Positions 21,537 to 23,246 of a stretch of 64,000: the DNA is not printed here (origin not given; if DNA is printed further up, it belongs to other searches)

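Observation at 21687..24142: PgaC/IcaA-like processive GT2 synthase translationally coupled to a membrane-anchored HEAT-repeat protein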

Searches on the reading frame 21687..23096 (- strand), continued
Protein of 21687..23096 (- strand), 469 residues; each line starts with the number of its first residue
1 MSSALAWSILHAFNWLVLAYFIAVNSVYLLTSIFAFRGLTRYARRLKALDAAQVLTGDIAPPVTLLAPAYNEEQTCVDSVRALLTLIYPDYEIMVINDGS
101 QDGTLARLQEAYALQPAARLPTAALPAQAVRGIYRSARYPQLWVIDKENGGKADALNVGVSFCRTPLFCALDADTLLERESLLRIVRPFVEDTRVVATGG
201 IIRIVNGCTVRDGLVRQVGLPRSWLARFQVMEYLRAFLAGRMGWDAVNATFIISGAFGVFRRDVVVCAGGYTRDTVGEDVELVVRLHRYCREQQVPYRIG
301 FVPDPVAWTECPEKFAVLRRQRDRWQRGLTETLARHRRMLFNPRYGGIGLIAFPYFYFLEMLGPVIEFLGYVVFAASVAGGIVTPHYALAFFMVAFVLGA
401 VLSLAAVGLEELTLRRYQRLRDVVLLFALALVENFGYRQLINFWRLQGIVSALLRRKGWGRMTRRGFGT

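Call 66: search_protein_families(library=padloc, proteins=[window:21687-23096:-], max_evalue=0.001)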
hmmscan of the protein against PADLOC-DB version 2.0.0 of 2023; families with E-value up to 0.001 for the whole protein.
window:21687-23096:- (469 aa): 0 families
